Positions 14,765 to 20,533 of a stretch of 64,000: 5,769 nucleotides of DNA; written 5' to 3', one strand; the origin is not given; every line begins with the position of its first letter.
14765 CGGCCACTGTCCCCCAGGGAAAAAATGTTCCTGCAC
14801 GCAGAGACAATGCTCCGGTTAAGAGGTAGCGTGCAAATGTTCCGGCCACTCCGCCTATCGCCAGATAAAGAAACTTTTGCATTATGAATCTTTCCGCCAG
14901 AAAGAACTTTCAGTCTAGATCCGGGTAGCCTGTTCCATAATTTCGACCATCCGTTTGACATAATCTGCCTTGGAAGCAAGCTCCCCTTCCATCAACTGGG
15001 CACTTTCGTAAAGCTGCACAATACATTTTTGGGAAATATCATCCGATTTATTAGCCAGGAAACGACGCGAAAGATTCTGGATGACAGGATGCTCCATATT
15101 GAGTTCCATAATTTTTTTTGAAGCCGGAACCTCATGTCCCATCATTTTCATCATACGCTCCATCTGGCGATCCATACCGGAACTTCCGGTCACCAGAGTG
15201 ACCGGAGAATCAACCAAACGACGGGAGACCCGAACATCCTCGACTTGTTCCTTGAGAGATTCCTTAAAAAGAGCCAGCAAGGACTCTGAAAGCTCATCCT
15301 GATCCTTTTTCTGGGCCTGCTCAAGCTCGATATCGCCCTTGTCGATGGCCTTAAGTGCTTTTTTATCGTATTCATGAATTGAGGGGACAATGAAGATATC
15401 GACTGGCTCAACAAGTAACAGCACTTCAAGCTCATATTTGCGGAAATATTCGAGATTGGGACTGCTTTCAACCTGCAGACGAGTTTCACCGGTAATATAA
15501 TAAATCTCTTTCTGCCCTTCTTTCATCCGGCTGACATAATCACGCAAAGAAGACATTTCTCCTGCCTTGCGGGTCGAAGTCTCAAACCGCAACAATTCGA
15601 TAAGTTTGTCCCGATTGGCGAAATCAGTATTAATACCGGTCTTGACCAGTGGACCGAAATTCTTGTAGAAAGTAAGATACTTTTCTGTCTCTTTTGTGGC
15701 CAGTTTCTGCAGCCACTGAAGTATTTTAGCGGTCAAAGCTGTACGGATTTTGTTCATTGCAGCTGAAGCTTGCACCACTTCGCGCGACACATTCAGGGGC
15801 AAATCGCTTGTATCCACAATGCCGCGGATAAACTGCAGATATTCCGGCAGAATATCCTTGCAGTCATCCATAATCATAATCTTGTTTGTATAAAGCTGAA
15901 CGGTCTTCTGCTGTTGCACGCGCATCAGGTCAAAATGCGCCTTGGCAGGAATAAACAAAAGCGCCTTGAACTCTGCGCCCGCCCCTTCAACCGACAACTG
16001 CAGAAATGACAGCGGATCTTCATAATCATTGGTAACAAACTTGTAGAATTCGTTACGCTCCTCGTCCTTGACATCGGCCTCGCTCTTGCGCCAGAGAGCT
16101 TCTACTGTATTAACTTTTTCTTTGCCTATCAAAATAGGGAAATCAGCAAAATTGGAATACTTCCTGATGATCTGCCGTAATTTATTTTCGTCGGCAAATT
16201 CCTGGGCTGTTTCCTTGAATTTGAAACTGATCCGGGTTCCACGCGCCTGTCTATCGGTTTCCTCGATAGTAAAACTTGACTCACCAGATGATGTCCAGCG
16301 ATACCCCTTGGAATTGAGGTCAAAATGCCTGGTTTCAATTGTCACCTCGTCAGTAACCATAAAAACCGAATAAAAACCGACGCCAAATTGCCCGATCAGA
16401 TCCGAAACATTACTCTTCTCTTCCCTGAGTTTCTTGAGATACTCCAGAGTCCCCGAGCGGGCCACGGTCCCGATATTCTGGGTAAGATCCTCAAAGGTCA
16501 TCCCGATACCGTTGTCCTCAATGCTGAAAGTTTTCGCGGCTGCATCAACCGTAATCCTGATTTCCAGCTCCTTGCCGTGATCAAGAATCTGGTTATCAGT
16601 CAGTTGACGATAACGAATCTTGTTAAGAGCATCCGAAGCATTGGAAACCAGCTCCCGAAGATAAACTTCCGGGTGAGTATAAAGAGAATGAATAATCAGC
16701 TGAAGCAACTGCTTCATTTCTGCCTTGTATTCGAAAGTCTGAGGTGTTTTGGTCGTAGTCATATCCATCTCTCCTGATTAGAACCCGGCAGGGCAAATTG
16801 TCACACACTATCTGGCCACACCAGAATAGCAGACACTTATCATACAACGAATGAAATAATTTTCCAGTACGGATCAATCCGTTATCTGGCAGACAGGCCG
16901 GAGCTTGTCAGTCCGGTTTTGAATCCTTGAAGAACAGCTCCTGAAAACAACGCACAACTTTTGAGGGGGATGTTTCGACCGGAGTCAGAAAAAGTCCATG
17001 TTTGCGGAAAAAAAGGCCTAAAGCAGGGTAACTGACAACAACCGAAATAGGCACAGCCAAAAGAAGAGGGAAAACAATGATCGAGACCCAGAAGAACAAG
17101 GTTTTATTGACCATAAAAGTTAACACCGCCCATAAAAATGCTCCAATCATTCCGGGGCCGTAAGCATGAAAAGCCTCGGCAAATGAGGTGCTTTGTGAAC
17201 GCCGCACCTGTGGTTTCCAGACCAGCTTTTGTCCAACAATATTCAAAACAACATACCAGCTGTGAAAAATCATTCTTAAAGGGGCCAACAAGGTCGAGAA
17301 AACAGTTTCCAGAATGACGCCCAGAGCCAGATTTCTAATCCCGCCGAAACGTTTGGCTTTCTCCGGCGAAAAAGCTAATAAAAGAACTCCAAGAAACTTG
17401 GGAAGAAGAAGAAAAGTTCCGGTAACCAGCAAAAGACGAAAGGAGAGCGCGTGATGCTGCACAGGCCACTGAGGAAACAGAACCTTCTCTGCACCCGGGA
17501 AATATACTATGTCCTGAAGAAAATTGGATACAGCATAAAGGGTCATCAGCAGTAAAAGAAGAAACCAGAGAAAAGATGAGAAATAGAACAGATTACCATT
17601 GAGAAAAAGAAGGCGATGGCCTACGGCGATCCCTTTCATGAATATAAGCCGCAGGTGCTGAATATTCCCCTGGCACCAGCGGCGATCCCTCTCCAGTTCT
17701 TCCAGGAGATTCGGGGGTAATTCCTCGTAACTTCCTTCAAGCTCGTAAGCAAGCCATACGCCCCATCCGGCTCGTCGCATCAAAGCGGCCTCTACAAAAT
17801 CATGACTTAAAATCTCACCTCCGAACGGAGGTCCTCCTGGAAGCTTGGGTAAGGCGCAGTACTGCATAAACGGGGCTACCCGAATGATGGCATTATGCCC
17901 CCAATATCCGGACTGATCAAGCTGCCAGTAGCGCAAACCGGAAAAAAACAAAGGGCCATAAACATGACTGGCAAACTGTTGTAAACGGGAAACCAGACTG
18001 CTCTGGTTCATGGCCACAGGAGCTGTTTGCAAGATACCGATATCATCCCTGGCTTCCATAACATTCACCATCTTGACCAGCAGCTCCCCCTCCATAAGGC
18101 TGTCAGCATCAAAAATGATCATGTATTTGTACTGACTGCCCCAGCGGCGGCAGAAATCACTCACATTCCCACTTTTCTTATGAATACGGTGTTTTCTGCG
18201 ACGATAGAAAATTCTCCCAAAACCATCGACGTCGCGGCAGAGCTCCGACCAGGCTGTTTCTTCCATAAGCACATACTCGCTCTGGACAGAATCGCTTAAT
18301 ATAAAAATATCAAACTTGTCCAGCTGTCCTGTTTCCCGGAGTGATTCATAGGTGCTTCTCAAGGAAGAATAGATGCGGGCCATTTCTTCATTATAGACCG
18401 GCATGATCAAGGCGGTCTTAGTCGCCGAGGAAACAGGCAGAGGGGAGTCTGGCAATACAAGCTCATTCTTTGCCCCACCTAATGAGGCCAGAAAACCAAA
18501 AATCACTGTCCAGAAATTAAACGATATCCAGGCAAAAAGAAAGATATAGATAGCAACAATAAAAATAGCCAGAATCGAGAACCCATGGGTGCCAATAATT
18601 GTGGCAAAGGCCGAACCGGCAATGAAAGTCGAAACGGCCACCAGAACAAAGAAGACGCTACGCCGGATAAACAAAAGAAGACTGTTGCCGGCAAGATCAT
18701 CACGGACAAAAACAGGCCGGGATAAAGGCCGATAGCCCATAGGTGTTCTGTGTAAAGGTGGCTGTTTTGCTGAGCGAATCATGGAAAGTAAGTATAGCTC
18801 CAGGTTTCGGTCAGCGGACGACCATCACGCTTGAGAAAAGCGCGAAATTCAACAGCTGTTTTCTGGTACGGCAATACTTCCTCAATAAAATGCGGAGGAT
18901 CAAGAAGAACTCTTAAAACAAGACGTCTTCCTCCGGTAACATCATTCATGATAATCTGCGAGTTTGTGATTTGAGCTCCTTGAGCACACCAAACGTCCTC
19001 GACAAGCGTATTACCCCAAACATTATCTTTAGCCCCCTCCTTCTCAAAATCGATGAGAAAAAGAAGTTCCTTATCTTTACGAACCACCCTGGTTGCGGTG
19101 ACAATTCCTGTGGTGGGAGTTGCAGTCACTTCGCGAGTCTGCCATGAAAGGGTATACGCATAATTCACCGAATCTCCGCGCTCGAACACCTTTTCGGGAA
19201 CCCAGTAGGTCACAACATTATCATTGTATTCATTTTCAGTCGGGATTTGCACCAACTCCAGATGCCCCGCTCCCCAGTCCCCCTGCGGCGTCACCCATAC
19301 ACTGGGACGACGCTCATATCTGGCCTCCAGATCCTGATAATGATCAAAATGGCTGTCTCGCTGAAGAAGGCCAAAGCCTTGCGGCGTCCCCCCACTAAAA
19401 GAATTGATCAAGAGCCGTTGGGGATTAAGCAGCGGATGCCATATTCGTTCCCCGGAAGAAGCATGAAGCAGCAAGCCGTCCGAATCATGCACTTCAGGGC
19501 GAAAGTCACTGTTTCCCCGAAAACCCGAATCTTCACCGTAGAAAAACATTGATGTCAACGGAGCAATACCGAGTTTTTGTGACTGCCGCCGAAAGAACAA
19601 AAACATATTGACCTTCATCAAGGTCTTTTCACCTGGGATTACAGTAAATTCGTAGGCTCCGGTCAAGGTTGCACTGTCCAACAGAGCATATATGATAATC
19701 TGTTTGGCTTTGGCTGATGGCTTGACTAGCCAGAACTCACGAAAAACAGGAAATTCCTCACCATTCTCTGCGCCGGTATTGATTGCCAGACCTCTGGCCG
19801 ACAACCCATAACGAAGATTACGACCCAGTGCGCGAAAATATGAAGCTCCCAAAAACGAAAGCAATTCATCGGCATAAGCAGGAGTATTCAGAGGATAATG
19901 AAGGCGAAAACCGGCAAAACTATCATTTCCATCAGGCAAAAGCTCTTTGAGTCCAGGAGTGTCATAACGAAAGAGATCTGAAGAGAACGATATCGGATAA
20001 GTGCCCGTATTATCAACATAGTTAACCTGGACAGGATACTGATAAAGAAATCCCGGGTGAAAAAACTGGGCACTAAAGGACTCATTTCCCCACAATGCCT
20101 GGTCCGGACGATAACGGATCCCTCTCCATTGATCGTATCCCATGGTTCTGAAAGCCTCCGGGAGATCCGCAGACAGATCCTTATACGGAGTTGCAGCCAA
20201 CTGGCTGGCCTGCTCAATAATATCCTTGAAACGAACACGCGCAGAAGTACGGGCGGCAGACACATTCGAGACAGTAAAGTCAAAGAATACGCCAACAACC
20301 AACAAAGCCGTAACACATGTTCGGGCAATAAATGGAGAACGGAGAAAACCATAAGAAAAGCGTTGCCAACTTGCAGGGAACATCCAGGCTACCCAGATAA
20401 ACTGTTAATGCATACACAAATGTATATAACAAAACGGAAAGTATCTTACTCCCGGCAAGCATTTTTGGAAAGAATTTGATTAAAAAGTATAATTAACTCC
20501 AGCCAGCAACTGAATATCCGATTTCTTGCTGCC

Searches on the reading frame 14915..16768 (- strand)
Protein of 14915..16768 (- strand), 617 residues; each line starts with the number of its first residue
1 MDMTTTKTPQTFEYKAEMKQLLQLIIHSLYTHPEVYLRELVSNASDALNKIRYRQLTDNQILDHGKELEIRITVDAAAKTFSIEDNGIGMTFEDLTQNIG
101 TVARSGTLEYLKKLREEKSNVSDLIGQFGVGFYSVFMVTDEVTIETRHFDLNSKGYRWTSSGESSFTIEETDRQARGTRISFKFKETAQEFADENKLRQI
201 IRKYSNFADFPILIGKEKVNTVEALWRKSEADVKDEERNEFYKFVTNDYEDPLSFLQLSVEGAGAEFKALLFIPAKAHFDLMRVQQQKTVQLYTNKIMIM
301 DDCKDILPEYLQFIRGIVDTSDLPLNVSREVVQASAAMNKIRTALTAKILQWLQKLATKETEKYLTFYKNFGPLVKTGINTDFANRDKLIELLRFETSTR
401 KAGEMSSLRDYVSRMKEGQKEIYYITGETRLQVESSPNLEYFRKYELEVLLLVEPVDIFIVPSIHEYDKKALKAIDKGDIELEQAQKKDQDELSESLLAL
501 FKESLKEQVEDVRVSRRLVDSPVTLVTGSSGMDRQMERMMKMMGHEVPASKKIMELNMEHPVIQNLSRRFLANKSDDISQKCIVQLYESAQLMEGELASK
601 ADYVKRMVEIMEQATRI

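Call 40: search_protein_families(library=pfam, proteins=[window:14915-16768:-], max_evalue=0.0001)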
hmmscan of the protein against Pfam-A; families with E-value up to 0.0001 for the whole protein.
window:14915-16768:- (617 aa): 4 families
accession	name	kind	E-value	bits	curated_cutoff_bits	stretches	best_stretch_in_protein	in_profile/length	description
PF00183.23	HSP90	-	1.3e-123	414.1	24.4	1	216-615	79-490/518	Hsp90 protein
PF13589.12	HATPase_c_3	-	2.4e-09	37.8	25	1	34-153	4-99/137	Histidine kinase-, DNA gyrase B-, and HSP90-like ATPase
PF02518.31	HATPase_c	-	8.9e-07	29.8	26.4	1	37-186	10-109/111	Histidine kinase-, DNA gyrase B-, and HSP90-like ATPase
PF25794.1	SACS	-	3.4e-05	24.2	32.8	0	115-144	89-118/247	Sacsin domain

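Call 56: find_homologous_proteins(query=window:14915-16768:-, max_evalue=1e-50)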
Query window:14915-16768:- (617 aa): 8000 proteins with E <= 1e-50 among 8000 candidates; the best 120 are listed.
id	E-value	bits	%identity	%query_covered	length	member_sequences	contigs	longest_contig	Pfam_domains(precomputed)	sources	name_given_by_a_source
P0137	0.0e+0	1313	97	100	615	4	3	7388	PF02518.32,PF00183.24,PF13589.13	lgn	-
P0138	0.0e+0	1058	77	99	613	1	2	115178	PF02518.32,PF00183.24,PF13589.13,PF25794.2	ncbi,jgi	jgi:molecular chaperone HtpG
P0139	0.0e+0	1053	75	99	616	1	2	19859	PF02518.32,PF00183.24,PF13589.13,PF25794.2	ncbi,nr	ncbi:MAG: molecular chaperone HtpG [Candidatus Omnitrophica bacterium]|nr:molecular chaperone HtpG [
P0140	0.0e+0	1046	76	100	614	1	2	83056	PF02518.32,PF00183.24,PF13589.13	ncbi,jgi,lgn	-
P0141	0.0e+0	1040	75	99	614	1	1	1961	PF00183.24,PF13589.13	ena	-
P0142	0.0e+0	1035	74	99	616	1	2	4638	PF02518.32,PF00183.24,PF13589.13,PF25794.2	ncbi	ncbi:MAG: molecular chaperone HtpG [Candidatus Omnitrophota bacterium]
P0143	0.0e+0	1034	74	99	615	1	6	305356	PF02518.32,PF00183.24,PF13589.13,PF25794.2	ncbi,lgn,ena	-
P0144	0.0e+0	1030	75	99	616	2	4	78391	PF02518.32,PF00183.24,PF13589.13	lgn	-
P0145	0.0e+0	1028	74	100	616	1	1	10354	PF02518.32,PF00183.24,PF13589.13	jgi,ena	-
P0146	0.0e+0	1017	74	99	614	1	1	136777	PF02518.32,PF00183.24,PF13589.13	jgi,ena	jgi:molecular chaperone HtpG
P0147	0.0e+0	1011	73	99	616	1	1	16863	PF02518.32,PF00183.24,PF13589.13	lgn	-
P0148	1.3e-297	1006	72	99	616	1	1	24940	PF02518.32,PF00183.24,PF13589.13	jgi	-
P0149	1.5e-297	1006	73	98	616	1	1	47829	PF02518.32,PF00183.24,PF13589.13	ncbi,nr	ncbi:MAG: molecular chaperone HtpG [Candidatus Omnitrophica bacterium]|nr:molecular chaperone HtpG [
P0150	1.4e-296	1003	73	98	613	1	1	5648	PF02518.32,PF00183.24,PF13589.13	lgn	-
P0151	4.5e-295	998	73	98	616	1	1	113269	PF02518.32,PF00183.24,PF13589.13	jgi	jgi:molecular chaperone HtpG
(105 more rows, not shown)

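Call 57: find_encoding_contigs(protein=P0143, flank=10000, max_places=6)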
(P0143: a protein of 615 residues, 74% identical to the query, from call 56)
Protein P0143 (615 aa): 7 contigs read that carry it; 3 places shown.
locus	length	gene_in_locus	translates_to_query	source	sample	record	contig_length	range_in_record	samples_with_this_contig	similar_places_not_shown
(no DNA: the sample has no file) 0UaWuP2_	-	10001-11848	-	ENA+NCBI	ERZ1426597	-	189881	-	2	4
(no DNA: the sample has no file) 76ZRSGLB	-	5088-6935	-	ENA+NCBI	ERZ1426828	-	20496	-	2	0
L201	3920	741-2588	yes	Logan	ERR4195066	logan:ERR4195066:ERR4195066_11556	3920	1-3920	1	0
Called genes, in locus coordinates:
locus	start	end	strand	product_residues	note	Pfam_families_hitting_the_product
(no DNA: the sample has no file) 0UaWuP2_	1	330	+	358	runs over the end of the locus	PF00149:Metallophos, PF12850:Metallophos_2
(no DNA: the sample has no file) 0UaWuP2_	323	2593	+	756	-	PF02463:SMC_N (faint), PF13175:AAA_15 (faint), PF13304:AAA_21 (faint), PF13476:AAA_23, PF13555:AAA_29 (faint)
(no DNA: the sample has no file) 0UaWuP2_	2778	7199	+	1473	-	PF13385:Laminin_G_3, PF00150:Cellulase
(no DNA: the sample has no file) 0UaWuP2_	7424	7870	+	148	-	-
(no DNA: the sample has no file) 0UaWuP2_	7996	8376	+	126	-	PF04304:DUF454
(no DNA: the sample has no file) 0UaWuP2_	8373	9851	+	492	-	PF00999:Na_H_Exchanger, PF02080:TrkA_C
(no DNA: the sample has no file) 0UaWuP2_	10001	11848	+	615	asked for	PF25794:SACS (faint), PF02518:HATPase_c (weak), PF13589:HATPase_c_3, PF00183:HSP90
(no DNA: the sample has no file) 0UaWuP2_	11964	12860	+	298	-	PF20125:DUF6515, PF13441:Gly-zipper_YMGG (weak), PF05433:Rick_17kDa_Anti (weak)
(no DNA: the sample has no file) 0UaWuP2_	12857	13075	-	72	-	-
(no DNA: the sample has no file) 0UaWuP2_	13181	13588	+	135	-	PF01253:SUI1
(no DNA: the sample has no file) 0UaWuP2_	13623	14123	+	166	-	-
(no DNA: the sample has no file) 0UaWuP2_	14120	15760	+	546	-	PF03958:Secretin_N, PF00263:Secretin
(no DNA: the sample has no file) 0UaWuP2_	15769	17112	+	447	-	PF05137:PilN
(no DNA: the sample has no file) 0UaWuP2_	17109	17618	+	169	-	-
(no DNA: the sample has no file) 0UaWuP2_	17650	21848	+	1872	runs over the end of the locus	?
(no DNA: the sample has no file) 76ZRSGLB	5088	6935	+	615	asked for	PF25794:SACS (faint), PF02518:HATPase_c (weak), PF13589:HATPase_c_3, PF00183:HSP90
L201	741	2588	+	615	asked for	PF25794:SACS (faint), PF02518:HATPase_c (weak), PF13589:HATPase_c_3, PF00183:HSP90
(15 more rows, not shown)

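Call 58: find_encoding_contigs(protein=P0138, flank=10000, max_places=4)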
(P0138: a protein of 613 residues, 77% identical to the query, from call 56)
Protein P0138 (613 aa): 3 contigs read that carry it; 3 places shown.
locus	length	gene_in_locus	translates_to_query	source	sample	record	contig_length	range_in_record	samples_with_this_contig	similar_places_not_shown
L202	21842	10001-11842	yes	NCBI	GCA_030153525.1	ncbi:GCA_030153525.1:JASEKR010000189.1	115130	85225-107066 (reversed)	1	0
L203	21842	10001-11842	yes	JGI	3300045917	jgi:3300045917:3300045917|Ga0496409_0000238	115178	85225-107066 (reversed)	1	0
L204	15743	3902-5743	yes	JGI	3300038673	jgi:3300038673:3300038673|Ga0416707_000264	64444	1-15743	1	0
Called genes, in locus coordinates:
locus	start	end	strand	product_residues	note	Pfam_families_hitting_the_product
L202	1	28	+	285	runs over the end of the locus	PF00364:Biotin_lipoyl (faint), PF25917:BSH_RND, PF25973:BSH_CzcB, PF25984:BSH_YknX (faint), PF25967:RND-MFP_C (weak), PF25975:CzcB_C (weak), PF25989:YknX_C (weak)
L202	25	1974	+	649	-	PF00005:ABC_tran, PF02463:SMC_N (faint), PF13304:AAA_21 (faint), PF12704:MacB_PCD, PF02687:FtsX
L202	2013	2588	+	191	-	PF04542:Sigma70_r2, PF08281:Sigma70_r4_2, PF04545:Sigma70_r4, PF13384:HTH_23 (faint)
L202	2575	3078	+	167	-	PF13490:zf-HC2 (weak)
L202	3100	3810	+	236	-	PF07813:LTXXQ (faint), PF13801:Metal_resist (weak)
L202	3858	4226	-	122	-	-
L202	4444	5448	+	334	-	PF01545:Cation_efflux, PF16916:ZT_dimer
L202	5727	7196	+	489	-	PF00999:Na_H_Exchanger, PF02080:TrkA_C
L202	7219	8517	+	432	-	PF01595:CNNM, PF00571:CBS, PF03471:CorC_HlyC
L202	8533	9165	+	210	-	-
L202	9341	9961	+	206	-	PF00011:HSP20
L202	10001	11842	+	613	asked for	PF25794:SACS (faint), PF02518:HATPase_c, PF13589:HATPase_c_3, PF00183:HSP90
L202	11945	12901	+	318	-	PF01435:Peptidase_M48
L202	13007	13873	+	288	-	PF00561:Abhydrolase_1, PF12146:Hydrolase_4, PF12697:Abhydrolase_6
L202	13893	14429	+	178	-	PF01814:Hemerythrin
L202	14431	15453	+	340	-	PF00326:Peptidase_S9 (faint)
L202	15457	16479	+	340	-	PF10503:Esterase_PHB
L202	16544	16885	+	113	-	PF04343:DUF488, PF22751:DUF488-N3a, PF22752:DUF488-N3i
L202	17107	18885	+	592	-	PF00224:PK, PF02887:PK_C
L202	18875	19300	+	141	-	PF00359:PTS_EIIA_2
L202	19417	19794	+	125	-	PF03079:ARD (weak), PF00190:Cupin_1, PF02311:AraC_binding (weak), PF07883:Cupin_2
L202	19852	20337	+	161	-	PF00293:NUDIX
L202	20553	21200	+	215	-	-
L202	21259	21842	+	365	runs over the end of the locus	PF01757:Acyl_transf_3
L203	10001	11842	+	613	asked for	PF25794:SACS (faint), PF02518:HATPase_c, PF13589:HATPase_c_3, PF00183:HSP90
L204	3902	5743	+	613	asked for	PF25794:SACS (faint), PF02518:HATPase_c, PF13589:HATPase_c_3, PF00183:HSP90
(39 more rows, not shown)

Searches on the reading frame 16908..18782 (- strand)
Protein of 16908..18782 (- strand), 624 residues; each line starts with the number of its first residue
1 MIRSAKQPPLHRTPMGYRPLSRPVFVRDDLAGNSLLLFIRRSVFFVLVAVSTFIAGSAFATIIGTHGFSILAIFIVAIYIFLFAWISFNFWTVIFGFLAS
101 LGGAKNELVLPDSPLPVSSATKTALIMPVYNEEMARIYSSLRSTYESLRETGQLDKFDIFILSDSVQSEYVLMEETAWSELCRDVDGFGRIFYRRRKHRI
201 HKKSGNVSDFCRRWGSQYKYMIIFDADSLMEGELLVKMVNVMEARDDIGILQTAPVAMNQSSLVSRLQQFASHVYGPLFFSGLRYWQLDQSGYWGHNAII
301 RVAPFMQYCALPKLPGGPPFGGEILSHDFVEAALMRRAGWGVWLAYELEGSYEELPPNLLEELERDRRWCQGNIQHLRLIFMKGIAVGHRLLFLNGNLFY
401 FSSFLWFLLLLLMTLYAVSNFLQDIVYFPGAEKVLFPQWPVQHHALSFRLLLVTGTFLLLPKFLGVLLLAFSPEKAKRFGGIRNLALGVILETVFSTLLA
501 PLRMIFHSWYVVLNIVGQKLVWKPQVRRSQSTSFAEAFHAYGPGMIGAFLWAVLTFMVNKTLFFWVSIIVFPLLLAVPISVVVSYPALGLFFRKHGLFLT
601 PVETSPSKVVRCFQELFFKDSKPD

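Call 40: search_protein_families(library=pfam, proteins=[window:16908-18782:-], max_evalue=0.0001)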
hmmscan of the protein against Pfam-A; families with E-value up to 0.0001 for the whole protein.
window:16908-18782:- (624 aa): 3 families
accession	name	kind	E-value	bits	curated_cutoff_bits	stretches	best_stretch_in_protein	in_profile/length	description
PF00535.33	Glycos_transf_2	-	6.8e-12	46.1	23.3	1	125-307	2-166/168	Glycosyl transferase family 2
PF13632.12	Glyco_trans_2_3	-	3.8e-09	37.1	27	1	222-416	3-195/198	Glycosyl transferase family group 2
PF13506.12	Glyco_transf_21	-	9e-05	22.4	21.7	0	201-348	16-150/174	Glycosyl transferase family 21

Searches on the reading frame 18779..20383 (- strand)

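Call 40: search_protein_families(library=pfam, proteins=[window:18779-20383:-], max_evalue=0.0001)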
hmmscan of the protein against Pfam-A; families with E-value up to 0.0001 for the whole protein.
window:18779-20383:- (534 aa): 1 family
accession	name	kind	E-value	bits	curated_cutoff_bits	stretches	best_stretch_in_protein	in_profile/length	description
PF04349.18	MdoG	-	8.8e-172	572.8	25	1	52-532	3-478/478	Periplasmic glucan biosynthesis protein, MdoG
